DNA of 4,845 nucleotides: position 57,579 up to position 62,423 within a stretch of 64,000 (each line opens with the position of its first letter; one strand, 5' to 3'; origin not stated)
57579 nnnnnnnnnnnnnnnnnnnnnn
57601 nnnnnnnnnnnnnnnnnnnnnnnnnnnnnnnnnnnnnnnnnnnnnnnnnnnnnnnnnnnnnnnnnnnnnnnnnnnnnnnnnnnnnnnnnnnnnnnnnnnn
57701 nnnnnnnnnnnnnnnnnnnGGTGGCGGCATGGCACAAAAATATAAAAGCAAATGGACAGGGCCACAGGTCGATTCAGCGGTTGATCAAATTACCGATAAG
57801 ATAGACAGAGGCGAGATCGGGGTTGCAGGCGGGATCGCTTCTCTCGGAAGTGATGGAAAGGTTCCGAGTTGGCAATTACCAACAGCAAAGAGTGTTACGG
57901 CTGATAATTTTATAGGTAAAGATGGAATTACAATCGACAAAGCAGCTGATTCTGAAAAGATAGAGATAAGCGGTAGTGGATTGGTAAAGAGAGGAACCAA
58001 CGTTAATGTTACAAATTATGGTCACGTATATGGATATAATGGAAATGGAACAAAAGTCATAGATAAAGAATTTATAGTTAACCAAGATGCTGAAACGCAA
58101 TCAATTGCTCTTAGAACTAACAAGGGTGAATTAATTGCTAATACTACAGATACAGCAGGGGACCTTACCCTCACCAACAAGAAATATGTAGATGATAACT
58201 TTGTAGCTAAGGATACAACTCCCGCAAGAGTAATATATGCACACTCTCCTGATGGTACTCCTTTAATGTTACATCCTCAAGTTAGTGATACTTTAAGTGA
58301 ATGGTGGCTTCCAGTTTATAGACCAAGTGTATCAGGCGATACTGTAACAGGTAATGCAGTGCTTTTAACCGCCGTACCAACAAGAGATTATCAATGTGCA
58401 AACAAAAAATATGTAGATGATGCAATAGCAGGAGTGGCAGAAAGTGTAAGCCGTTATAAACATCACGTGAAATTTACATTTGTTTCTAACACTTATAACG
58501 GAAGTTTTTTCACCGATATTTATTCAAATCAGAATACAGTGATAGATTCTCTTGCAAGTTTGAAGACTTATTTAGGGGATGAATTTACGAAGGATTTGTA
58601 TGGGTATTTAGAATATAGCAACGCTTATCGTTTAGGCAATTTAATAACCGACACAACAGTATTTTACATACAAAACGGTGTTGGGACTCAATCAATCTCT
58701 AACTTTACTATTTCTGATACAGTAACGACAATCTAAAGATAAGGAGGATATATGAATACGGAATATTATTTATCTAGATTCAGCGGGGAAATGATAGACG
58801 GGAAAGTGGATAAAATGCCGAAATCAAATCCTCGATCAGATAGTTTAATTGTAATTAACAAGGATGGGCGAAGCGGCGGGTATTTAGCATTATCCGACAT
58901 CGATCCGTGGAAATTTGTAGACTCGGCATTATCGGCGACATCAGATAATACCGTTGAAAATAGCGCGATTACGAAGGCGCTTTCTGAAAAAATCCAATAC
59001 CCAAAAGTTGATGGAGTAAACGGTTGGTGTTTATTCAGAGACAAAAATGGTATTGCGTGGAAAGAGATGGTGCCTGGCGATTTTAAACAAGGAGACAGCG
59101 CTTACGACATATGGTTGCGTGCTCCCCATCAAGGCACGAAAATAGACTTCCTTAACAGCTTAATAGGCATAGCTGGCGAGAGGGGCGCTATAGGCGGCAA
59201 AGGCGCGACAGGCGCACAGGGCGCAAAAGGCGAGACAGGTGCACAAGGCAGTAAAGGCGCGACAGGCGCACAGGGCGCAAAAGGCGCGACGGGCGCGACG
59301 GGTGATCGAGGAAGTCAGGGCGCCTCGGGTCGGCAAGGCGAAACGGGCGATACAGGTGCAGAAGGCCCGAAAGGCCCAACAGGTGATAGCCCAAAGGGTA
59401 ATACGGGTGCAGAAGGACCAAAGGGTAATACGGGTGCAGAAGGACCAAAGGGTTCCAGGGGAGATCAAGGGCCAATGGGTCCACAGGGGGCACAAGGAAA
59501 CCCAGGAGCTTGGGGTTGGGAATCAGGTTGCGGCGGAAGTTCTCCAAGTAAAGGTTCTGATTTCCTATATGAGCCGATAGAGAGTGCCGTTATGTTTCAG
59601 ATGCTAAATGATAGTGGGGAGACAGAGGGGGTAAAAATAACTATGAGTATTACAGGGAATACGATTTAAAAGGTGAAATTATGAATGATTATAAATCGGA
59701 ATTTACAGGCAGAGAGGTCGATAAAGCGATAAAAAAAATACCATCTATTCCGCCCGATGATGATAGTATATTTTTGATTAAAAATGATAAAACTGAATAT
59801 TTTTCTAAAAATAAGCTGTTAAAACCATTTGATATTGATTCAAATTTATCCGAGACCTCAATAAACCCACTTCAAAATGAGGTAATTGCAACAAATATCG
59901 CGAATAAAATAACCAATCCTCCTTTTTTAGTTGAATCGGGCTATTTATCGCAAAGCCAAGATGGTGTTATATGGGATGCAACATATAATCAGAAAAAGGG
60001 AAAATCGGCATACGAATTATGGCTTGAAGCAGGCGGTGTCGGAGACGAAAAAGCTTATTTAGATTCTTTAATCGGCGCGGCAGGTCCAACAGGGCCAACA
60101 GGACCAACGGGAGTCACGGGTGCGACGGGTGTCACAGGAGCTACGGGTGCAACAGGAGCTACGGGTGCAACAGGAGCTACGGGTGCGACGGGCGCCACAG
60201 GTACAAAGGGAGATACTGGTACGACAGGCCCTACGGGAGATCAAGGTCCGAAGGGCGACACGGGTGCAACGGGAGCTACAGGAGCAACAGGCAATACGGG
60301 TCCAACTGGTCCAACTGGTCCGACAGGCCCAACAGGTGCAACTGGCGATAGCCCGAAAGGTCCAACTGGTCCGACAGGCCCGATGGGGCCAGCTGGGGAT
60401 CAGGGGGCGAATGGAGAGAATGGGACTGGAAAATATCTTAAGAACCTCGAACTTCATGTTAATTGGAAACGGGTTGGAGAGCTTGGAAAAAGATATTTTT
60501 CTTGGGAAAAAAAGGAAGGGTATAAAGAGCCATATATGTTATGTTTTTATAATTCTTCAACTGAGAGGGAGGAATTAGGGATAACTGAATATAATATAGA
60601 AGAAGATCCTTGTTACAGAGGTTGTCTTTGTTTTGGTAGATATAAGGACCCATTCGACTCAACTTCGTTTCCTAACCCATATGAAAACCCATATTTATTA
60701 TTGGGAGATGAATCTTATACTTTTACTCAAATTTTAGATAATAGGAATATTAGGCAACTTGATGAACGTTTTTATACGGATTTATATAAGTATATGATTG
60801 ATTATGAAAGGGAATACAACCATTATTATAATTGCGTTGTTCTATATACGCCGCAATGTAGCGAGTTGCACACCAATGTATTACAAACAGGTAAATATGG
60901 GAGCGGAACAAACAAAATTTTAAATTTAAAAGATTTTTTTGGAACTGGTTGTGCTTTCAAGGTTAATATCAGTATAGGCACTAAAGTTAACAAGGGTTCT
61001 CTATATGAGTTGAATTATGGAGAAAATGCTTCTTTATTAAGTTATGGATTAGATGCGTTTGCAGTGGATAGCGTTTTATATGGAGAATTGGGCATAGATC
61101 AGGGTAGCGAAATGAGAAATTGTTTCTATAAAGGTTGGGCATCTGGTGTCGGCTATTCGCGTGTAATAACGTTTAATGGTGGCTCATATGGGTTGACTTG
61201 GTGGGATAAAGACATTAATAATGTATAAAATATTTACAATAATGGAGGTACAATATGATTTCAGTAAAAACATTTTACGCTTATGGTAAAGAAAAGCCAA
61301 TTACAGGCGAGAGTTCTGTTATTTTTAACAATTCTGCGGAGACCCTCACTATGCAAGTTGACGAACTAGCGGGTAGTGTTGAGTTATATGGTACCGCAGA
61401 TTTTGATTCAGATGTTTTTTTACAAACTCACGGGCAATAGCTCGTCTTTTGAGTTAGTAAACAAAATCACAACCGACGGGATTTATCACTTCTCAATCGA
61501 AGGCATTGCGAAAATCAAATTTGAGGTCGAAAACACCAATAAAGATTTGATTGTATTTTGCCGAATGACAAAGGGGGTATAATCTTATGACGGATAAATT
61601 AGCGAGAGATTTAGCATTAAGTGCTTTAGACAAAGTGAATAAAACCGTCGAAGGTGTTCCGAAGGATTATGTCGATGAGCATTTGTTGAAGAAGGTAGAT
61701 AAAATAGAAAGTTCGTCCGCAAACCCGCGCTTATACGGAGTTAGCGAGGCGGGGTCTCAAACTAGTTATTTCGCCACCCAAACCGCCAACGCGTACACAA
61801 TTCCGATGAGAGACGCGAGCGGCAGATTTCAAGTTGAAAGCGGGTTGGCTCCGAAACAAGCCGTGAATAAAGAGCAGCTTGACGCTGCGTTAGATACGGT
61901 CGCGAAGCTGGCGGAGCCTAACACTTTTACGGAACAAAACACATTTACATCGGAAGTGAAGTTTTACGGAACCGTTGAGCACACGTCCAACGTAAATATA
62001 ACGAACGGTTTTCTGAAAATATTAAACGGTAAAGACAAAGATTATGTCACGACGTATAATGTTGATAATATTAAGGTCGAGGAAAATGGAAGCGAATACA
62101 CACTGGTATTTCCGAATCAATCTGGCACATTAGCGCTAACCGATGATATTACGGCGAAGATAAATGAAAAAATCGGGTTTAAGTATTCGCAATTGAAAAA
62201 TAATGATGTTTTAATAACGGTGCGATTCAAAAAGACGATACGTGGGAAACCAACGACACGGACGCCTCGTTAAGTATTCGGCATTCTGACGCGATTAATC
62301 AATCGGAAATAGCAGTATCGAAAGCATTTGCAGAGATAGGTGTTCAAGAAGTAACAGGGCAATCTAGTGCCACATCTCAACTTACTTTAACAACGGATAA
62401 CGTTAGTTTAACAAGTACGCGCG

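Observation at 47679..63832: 16-kb array of modular tail-fibre paralogues with a tyrosine recombinase embedded in the middle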

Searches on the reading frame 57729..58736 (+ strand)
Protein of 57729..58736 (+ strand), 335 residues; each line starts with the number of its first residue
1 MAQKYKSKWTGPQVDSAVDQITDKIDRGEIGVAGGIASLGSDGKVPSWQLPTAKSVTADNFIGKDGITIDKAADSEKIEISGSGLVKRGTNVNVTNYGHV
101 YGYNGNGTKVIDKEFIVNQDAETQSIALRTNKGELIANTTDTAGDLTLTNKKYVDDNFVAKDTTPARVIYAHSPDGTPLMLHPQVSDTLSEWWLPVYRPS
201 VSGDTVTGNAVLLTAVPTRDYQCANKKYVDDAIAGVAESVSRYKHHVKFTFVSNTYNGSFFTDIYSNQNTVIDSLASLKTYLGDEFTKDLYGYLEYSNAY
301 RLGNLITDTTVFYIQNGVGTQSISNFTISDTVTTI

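Call 10: search_protein_families(library=phrogs, proteins=[window:57729-58736:+], max_evalue=0.001)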
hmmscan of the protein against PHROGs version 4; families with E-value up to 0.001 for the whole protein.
window:57729-58736:+ (335 aa): 2 families
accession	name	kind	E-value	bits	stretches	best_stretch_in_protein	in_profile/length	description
phrog_27703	-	unknown function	7.1e-06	25.5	1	21-75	275-328/665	-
phrog_1446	-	tail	2.5e-05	24.9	1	25-82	75-135/251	minor tail protein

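Call 62: search_protein_families(library=pfam, proteins=[window:57729-58736:+], max_evalue=0.01)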
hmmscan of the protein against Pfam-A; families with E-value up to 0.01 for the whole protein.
window:57729-58736:+ (335 aa): 0 families

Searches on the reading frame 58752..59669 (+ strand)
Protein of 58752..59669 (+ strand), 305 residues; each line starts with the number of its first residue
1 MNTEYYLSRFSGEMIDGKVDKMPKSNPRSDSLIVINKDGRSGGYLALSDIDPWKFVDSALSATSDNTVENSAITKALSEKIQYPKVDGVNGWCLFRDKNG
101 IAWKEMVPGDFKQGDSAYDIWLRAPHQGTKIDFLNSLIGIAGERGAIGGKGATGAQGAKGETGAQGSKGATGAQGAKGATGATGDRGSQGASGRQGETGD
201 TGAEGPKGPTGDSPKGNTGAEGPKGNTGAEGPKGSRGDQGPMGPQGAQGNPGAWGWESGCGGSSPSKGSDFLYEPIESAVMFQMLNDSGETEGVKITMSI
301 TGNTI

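Call 10: search_protein_families(library=phrogs, proteins=[window:58752-59669:+], max_evalue=0.001)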
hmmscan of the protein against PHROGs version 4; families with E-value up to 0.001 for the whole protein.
window:58752-59669:+ (305 aa): 35 families (the best 25 are shown)
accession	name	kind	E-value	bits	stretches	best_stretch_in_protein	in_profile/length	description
phrog_6320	-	tail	4.9e-29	102.6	1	139-262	89-212/745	tail fiber protein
phrog_8745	-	tail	3.4e-27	95.2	1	68-261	1335-1500/1803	tail fiber protein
phrog_5073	-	tail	3.8e-20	73.4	2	138-213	287-362/519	tail fiber protein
phrog_819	-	tail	6.4e-19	68.6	1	137-254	473-662/1024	tail protein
phrog_3420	-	unknown function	3e-15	55.9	1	139-263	146-271/929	-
phrog_29268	-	unknown function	8.5e-15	54.9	1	135-255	414-535/653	-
phrog_1806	-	tail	7.8e-14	52.6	2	139-263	109-232/276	collagen like minor tail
phrog_366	-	tail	8.6e-14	52.8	2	139-209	315-385/474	tail fiber protein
phrog_10972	-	tail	1.3e-13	52.1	2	214-265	158-211/343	tail fiber protein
phrog_36982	-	unknown function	2.7e-13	49.7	1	140-262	552-680/944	-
phrog_26303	-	unknown function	1.1e-11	46.5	2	113-169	10-68/114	-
phrog_18350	-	tail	1.8e-11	45.2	1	139-225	123-210/253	tail fiber protein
phrog_38806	-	unknown function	5.1e-11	43.5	2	138-214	75-154/285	-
phrog_1658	-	unknown function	5.5e-11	43.7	1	190-258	43-112/239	-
phrog_30509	-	tail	7e-11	42.7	1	135-213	35-113/254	collagen like minor tail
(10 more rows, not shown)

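Call 62: search_protein_families(library=pfam, proteins=[window:58752-59669:+], max_evalue=0.01)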
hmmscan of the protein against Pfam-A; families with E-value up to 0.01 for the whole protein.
window:58752-59669:+ (305 aa): 1 family
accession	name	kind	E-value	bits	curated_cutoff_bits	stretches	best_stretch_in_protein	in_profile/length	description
PF01391.23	Collagen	-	6.6e-16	58.3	27.2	1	139-197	1-59/60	Collagen triple helix repeat (20 copies)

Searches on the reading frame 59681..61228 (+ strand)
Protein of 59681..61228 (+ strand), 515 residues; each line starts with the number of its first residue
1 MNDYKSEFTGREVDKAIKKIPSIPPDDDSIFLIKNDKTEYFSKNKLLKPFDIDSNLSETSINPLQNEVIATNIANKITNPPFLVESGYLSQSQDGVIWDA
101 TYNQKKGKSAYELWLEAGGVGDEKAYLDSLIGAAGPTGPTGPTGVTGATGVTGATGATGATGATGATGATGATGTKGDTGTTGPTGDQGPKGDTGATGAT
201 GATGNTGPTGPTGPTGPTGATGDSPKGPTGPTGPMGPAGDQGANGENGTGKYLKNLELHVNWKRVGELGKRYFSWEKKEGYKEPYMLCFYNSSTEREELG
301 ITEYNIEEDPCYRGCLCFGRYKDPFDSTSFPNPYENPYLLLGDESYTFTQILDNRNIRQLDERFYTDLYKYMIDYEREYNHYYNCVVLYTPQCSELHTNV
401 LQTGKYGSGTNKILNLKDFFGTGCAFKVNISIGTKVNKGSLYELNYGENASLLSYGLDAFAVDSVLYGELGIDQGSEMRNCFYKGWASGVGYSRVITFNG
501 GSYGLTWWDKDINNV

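Call 10: search_protein_families(library=phrogs, proteins=[window:59681-61228:+], max_evalue=0.001)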
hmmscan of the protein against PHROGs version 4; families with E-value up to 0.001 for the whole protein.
window:59681-61228:+ (515 aa): 37 families (the best 25 are shown)
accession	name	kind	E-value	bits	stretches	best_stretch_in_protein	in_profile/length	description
phrog_6320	-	tail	1.9e-36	127.2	1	132-251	86-212/745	tail fiber protein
phrog_819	-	tail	9.3e-28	97.9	1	131-246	477-596/1024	tail protein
phrog_8745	-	tail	6.5e-27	94.3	1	95-248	1342-1494/1803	tail fiber protein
phrog_5073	-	tail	1.2e-23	85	1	137-258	260-377/519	tail fiber protein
phrog_29268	-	unknown function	1.4e-17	64.1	1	132-248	409-523/653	-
phrog_3420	-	unknown function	4.3e-17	62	1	126-248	210-340/929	-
phrog_28263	-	tail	7e-16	57.7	1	129-250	664-785/1400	tail fiber protein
phrog_1806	-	tail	4.7e-14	53.3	1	129-249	109-231/276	collagen like minor tail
phrog_366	-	tail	6.3e-14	53.2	1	123-211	297-385/474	tail fiber protein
phrog_30509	-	tail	6.9e-14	52.6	2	129-204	36-114/254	collagen like minor tail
phrog_36982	-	unknown function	1.2e-13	50.8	1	130-248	563-683/944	-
phrog_34255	-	unknown function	1.8e-13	50.2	1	118-249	297-426/1044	-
phrog_17587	-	tail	5.5e-11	42.6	2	131-199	353-421/641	tail fiber protein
phrog_18350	-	tail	6.5e-11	43.4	1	161-248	107-193/253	tail fiber protein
phrog_10972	-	tail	8.2e-11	42.9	1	185-246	162-221/343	tail fiber protein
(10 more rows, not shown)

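Call 62: search_protein_families(library=pfam, proteins=[window:59681-61228:+], max_evalue=0.01)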
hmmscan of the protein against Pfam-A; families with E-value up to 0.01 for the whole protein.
window:59681-61228:+ (515 aa): 1 family
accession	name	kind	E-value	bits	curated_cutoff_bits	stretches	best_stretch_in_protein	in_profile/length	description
PF01391.23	Collagen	-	5.4e-16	58.5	27.2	2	132-189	1-58/60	Collagen triple helix repeat (20 copies)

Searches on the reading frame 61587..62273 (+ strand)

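Call 10: search_protein_families(library=phrogs, proteins=[window:61587-62273:+], max_evalue=0.001)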
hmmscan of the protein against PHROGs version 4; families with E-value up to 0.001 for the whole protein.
window:61587-62273:+ (228 aa): 3 families
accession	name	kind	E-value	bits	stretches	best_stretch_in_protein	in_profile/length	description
phrog_8780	-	tail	6.1e-07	29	1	32-107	453-525/755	minor tail protein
phrog_23595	-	tail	1.1e-06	28.9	1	25-107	171-251/440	minor tail protein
phrog_21562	-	tail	1.9e-05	24.9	1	20-106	56-139/324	tail protein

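Call 62: search_protein_families(library=pfam, proteins=[window:61587-62273:+], max_evalue=0.01)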
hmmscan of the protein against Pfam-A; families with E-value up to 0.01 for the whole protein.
window:61587-62273:+ (228 aa): 0 families
